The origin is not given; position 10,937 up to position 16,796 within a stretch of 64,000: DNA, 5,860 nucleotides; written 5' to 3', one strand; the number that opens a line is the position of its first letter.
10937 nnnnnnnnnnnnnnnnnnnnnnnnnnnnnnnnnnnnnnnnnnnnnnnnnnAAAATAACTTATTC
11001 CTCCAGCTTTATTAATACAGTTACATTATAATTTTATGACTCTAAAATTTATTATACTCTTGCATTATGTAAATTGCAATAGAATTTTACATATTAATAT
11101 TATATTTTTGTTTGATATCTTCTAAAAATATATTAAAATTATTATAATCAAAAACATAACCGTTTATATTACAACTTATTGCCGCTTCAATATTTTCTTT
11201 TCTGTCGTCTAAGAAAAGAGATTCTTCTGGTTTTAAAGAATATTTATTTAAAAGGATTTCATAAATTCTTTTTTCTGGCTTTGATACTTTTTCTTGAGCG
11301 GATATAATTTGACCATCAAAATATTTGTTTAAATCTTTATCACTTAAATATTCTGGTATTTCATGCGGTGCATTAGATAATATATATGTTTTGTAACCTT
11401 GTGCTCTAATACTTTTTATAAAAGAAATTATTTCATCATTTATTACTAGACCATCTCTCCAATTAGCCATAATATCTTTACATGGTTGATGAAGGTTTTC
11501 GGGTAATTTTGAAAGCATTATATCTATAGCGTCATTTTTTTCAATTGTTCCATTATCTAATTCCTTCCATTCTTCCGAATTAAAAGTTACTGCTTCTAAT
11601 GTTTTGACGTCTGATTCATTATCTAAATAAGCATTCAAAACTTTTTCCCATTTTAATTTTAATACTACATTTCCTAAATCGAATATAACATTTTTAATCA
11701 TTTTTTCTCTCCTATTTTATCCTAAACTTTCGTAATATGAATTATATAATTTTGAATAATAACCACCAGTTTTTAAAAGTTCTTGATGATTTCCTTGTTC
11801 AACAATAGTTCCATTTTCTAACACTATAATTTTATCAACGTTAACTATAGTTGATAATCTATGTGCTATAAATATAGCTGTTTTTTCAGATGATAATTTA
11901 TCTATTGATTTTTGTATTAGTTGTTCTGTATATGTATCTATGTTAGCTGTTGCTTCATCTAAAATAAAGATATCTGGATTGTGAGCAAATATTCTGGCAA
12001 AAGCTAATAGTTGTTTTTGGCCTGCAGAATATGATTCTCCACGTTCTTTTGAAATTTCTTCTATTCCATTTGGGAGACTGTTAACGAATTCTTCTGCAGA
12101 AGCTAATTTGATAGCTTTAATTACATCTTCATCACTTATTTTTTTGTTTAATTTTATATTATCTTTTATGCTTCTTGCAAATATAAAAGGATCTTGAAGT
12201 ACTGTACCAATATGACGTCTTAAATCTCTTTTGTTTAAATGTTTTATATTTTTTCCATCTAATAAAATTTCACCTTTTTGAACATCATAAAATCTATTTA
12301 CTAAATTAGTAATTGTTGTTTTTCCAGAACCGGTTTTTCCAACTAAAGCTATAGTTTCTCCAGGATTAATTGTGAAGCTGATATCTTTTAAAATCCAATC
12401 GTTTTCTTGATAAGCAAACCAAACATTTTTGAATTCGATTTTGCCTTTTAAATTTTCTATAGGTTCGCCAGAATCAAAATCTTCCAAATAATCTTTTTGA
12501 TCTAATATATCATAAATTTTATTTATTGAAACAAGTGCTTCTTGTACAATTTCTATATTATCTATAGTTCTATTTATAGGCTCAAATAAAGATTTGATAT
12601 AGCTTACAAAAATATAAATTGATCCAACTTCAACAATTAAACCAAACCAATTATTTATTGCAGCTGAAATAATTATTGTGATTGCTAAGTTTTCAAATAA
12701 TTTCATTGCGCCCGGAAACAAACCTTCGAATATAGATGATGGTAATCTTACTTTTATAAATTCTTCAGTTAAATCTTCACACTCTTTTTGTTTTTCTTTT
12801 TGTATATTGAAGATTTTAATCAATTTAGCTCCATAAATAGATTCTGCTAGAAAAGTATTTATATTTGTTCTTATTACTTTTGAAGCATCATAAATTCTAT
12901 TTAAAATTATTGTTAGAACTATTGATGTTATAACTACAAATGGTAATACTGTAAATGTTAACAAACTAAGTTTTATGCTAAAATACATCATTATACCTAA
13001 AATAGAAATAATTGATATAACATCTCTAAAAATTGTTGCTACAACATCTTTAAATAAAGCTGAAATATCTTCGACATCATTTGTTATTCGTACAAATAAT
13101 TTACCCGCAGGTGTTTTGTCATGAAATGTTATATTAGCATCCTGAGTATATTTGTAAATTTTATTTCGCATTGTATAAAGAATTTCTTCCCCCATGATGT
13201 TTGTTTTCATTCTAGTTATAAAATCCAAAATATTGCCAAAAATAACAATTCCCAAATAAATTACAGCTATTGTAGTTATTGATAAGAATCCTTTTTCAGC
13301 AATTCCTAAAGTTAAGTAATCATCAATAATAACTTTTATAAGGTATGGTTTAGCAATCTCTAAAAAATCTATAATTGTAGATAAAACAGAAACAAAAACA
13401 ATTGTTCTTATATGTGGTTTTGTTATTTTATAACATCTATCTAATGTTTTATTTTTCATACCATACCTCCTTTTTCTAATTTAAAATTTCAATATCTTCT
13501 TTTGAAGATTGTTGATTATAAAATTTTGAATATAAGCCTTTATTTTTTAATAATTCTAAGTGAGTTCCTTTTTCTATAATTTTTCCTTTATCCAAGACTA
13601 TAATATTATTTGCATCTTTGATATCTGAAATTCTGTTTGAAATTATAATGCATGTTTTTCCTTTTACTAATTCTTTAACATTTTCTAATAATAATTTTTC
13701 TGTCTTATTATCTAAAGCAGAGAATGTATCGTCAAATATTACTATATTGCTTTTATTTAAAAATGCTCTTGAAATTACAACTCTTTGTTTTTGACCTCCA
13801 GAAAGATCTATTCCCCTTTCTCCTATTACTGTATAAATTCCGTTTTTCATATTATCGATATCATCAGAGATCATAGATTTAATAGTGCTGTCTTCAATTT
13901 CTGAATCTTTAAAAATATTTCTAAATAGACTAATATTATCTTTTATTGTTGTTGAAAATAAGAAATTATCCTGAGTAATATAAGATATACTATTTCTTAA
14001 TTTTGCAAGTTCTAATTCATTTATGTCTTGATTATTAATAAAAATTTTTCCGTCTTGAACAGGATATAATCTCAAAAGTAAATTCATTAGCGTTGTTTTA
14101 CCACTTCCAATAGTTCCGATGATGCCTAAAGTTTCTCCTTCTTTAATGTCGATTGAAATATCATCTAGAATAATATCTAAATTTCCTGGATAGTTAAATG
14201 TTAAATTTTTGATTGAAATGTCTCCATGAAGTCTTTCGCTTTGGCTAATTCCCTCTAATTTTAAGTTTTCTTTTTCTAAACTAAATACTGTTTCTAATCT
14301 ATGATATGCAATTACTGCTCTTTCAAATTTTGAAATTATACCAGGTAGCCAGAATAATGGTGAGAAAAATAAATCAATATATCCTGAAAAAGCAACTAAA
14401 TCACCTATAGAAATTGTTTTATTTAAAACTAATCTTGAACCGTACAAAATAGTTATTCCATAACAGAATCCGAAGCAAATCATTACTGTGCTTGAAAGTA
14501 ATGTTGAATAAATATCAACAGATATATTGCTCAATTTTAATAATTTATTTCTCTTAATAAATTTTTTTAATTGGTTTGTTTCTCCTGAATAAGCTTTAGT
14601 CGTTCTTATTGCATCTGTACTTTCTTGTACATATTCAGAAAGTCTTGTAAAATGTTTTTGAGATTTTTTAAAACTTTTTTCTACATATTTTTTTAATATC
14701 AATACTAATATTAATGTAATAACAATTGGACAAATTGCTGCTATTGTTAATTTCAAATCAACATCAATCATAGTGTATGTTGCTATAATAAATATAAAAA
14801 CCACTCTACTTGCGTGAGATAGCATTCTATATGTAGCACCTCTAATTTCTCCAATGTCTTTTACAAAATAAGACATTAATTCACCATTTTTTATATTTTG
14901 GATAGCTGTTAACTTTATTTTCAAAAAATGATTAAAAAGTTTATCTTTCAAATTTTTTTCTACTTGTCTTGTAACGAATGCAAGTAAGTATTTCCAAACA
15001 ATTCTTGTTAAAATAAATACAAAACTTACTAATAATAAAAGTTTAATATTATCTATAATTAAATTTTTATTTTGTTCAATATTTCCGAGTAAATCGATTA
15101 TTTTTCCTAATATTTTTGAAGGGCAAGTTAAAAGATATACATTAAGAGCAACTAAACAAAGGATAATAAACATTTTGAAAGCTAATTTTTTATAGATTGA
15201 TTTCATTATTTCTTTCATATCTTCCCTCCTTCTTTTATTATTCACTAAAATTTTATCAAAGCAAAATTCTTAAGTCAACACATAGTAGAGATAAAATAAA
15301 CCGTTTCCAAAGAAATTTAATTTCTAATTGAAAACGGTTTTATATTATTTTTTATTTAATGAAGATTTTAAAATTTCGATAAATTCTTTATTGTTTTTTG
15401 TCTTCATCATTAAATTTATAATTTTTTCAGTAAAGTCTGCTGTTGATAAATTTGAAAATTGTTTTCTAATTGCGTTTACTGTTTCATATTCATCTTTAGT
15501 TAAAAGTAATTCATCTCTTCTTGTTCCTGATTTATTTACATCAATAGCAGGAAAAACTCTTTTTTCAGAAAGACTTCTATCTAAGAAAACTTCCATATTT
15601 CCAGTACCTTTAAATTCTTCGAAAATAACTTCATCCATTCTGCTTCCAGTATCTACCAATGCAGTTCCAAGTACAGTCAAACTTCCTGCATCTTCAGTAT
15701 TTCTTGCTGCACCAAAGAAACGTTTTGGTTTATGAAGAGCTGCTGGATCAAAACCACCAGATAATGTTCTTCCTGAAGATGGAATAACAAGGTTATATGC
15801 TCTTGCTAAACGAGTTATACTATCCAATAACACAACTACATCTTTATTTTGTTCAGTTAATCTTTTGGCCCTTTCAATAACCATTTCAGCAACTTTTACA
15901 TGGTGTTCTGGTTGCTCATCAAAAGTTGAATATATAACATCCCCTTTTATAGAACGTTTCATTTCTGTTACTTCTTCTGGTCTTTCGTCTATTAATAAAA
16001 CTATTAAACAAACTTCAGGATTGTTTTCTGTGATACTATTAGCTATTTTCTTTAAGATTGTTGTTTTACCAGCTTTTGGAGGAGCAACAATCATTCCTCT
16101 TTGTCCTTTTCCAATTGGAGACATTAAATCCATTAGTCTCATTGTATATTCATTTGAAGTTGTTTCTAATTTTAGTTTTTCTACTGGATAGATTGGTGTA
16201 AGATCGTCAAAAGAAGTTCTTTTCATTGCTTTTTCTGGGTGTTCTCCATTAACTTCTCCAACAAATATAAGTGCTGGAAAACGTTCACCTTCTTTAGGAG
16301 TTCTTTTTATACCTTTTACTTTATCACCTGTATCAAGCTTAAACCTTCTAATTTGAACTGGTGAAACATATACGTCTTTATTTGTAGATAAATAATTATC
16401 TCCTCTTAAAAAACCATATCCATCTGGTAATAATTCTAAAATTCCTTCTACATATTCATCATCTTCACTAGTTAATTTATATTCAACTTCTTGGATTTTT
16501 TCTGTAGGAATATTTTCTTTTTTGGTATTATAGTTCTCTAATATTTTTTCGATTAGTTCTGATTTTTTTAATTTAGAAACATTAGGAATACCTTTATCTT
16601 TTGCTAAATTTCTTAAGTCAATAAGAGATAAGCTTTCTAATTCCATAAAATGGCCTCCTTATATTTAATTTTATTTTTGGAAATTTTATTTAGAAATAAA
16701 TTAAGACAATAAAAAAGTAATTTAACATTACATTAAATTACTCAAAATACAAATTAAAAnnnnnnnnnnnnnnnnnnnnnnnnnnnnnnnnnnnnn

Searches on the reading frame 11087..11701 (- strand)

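Call 12: search_protein_families(library=pfam, proteins=[window:11087-11701:-], max_evalue=0.01)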
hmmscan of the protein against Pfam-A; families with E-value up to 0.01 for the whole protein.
window:11087-11701:- (204 aa): 2 families
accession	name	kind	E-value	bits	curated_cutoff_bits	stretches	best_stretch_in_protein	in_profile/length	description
PF00702.32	Hydrolase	-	3.3e-16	60.7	26.4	1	2-176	1-189/191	haloacid dehalogenase-like hydrolase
PF13419.12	HAD_2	-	5.1e-11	43.5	23.8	1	69-180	61-174/178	Haloacid dehalogenase-like hydrolase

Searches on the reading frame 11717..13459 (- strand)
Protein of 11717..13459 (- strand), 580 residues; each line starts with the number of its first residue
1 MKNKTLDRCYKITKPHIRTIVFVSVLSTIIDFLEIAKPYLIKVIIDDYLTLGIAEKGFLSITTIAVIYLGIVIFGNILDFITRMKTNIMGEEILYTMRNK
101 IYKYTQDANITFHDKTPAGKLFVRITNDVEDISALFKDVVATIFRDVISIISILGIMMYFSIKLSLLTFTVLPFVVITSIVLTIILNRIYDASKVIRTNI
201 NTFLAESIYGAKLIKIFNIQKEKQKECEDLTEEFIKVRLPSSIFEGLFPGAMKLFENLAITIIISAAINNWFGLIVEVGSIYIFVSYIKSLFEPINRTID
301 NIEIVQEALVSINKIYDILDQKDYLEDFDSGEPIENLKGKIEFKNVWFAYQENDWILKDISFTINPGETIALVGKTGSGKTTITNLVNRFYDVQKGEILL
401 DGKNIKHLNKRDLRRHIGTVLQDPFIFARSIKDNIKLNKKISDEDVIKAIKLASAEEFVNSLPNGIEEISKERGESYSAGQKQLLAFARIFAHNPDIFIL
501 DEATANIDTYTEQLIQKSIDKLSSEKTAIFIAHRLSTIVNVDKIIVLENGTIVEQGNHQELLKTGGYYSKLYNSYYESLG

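Call 12: search_protein_families(library=pfam, proteins=[window:11717-13459:-], max_evalue=0.01)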
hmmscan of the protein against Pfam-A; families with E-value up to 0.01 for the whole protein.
window:11717-13459:- (580 aa): 5 families
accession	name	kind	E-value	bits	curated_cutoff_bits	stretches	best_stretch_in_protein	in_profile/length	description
PF00664.28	ABC_membrane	-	1.2e-35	123.9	28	1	22-294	3-273/274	ABC transporter transmembrane region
PF00005.33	ABC_tran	-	7.6e-31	108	25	1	357-505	1-137/137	ABC transporter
PF02463.25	SMC_N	-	2.5e-05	24.2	40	1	476-546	136-210/220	RecF/RecN/SMC N terminal domain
PF01583.26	APS_kinase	-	0.0015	19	21.1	1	367-413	2-49/152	Adenylylsulphate kinase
PF03193.22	RsgA_GTPase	-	0.0082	16.4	30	0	310-398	58-137/174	RsgA GTPase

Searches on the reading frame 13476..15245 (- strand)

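Call 12: search_protein_families(library=pfam, proteins=[window:13476-15245:-], max_evalue=0.01)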
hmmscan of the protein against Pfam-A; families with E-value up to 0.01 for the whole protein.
window:13476-15245:- (589 aa): 4 families
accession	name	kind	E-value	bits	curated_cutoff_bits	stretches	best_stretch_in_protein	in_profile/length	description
PF00664.28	ABC_membrane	-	7.6e-31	108.2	28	1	26-297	2-274/274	ABC transporter transmembrane region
PF00005.33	ABC_tran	-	2.7e-29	102.9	25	1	360-508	1-136/137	ABC transporter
PF02463.25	SMC_N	-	0.00019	21.4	40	1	388-550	98-210/220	RecF/RecN/SMC N terminal domain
PF09402.16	MSC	-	0.0088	15.9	29.7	0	159-235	208-286/337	Man1-Src1p-C-terminal domain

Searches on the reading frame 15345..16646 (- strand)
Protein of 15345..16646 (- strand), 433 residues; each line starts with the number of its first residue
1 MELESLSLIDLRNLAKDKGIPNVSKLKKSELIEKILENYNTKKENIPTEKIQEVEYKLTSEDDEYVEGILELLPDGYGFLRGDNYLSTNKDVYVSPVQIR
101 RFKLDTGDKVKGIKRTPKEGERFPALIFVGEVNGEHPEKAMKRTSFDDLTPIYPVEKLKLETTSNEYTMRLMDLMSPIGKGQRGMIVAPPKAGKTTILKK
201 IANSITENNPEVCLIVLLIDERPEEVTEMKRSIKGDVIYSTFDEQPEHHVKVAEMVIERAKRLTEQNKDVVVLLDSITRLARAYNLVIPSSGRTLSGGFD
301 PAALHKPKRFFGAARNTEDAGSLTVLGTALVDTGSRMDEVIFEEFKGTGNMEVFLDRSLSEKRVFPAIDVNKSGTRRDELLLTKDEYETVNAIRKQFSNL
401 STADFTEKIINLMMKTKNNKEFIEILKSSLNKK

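Call 12: search_protein_families(library=pfam, proteins=[window:15345-16646:-], max_evalue=0.01)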
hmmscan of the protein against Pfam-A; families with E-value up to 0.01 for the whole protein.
window:15345-16646:- (433 aa): 6 families
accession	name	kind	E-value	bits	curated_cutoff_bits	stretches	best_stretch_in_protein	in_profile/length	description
PF00006.31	ATP-synt_ab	-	2.2e-29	103.1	29.5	1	169-373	2-211/213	ATP synthase alpha/beta family, nucleotide-binding domain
PF07497.18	Rho_RNA_bind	-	4.6e-29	100.5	27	1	66-138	1-73/73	Rho termination factor, RNA-binding domain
PF07498.18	Rho_N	-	5.8e-11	42.6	24.9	1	2-41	1-40/43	Rho termination factor, N-terminal domain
PF08206.17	OB_RNB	-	0.0046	17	24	0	68-101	1-31/58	Ribonuclease B OB domain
PF19568.5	Spore_III_AA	-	0.0053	16.3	27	1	180-224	143-188/306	Sporulation stage III, protein AA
PF13401.12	AAA_22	-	0.008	16.9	27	0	184-275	8-91/130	AAA domain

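Call 57: find_related_loci(query=window:15345-16646:-, collection=genome_contigs, flank=10000)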
Query window:15345-16646:- (433 aa) in genome_contigs; peptide patterns used: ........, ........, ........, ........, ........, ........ (x = any residue, [..] = any of these).
600 stretches matched a pattern (row limit reached: there are more); 600 encode a relative of the query (tblastn E <= 1e-3); the best 80 are kept; 80 distinct loci.
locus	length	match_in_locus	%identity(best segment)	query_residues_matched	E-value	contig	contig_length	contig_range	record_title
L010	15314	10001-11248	60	2-423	3e-164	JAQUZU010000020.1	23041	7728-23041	MAG: Candidatus Kapaibacterium sp. isolate STD2_268 NODE_7989_length_23041_cov_11.610064_Sandtown_D2, whole genome shotg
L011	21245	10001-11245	57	2-432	4e-159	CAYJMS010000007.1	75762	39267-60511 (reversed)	MAG TPA_asm: uncultured Chitinophagaceae bacterium isolate ERP124720_co1_92 genome assembly, contig: NODE_478_length_757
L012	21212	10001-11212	57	2-423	2e-158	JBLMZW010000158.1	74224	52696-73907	MAG: Chitinophagales bacterium isolate MAG193 PRJNA951521_bin50_renamed_157, whole genome shotgun sequence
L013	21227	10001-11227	59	2-426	5e-158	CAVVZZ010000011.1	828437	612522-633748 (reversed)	MAG: Ignavibacteriota bacterium isolate MFD01872.bin.1.283 genome assembly, contig: contig_53690, whole genome shotgun s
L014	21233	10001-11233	58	2-428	3e-157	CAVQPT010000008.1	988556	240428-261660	MAG: uncultured Bacteroidetes bacterium isolate MFD09964.bin.3.183 genome assembly, contig: contig_5199, whole genome sh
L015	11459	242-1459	59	2-423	9e-157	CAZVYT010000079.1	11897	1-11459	MAG TPA_asm: uncultured Melioribacter sp. isolate binchicken_co266_133 genome assembly, contig: NODE_9599_length_11897_c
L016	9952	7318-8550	57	2-428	1e-156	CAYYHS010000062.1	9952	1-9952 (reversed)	MAG TPA_asm: uncultured Chitinophagaceae bacterium isolate binchicken_co54_148 genome assembly, contig: NODE_12340_lengt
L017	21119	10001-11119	63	61-433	3e-157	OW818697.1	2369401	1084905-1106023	metagenome genome assembly, chromosome: 1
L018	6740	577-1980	53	7-428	8e-156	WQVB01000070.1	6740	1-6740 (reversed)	MAG: Defluviitaleaceae bacterium isolate Emb289P1bin118 Ga0123355_10050698, whole genome shotgun sequence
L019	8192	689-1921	58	2-428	2e-154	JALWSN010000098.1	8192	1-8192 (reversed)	MAG: Ignavibacteriales bacterium isolate M2_metabat2_scaf2bin.078 M2_NODE_13706_length_8192_cov_2.026658, whole genome s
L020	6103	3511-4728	58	2-423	1e-155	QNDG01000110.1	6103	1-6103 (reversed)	MAG: candidate division KSB1 bacterium isolate B43_G9 B43_Guay9_scaffold_22580, whole genome shotgun sequence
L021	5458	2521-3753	55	2-428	3e-155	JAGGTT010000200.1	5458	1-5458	MAG: Candidatus Tharpella sp. isolate AUK055 PB_MBMC_009_c_000000000312, whole genome shotgun sequence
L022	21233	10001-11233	55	2-428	6e-153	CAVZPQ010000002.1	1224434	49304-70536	MAG: uncultured Acidobacteriaceae bacterium isolate MFD09603.bin.2.50 genome assembly, contig: contig_2247, whole genome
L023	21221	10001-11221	56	2-424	6e-153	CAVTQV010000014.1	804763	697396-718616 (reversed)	MAG: uncultured Acidobacteriaceae bacterium isolate MFD09603.bin.2.105 genome assembly, contig: contig_5934, whole genom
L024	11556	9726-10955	56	3-428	8e-153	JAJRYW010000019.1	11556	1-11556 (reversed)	MAG: Calditrichota bacterium isolate Dive96_bin3.89 k141_338569, whole genome shotgun sequence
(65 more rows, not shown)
